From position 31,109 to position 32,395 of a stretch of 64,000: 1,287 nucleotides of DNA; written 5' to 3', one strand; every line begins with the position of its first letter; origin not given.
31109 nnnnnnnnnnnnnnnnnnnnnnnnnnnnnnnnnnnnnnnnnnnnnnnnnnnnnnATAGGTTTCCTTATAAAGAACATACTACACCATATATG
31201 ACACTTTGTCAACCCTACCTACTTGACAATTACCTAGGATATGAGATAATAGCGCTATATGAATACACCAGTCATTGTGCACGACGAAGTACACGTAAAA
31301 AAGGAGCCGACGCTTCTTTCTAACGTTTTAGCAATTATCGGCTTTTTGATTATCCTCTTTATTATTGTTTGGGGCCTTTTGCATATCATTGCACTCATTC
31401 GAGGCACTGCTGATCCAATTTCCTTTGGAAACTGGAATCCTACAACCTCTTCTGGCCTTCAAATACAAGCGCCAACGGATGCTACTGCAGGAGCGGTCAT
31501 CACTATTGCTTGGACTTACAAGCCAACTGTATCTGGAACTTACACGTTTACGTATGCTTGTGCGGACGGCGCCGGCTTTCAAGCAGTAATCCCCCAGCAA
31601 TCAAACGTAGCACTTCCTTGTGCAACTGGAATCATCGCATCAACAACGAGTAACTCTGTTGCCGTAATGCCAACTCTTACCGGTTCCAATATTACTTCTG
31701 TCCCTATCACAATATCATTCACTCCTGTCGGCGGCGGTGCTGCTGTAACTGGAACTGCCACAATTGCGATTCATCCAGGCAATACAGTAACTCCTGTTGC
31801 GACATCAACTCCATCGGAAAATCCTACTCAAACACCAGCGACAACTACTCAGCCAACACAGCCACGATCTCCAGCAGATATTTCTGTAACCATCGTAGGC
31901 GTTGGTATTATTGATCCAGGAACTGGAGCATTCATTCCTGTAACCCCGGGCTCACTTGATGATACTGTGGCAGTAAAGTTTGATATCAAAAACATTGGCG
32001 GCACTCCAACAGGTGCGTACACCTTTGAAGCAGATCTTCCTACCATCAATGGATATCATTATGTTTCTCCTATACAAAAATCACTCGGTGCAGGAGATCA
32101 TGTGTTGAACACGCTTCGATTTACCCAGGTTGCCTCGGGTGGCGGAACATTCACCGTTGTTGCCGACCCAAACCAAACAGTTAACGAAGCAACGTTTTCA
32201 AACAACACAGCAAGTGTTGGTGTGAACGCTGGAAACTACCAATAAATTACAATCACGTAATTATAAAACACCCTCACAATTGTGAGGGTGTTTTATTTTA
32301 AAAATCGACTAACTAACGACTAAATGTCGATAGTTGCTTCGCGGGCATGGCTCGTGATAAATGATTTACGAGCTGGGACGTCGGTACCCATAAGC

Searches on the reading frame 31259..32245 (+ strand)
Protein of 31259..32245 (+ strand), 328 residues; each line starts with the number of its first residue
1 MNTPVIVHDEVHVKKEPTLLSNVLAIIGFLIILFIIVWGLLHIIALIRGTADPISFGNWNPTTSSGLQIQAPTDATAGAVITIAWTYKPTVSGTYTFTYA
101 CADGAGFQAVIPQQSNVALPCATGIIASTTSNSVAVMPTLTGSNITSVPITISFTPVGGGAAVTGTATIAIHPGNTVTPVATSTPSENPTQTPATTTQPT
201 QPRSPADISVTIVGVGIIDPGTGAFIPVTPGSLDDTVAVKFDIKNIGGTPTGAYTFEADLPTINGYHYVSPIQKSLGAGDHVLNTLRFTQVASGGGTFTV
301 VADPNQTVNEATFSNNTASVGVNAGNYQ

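Call 56: search_protein_families(library=pfam, proteins=[window:31259-32245:+], max_evalue=0.01)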
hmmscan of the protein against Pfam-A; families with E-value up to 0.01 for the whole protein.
window:31259-32245:+ (328 aa): 1 family
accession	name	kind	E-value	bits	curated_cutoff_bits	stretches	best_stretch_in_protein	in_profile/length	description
PF07705.17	CARDB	-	6.8e-06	26.7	22.7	1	235-319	19-100/101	CARDB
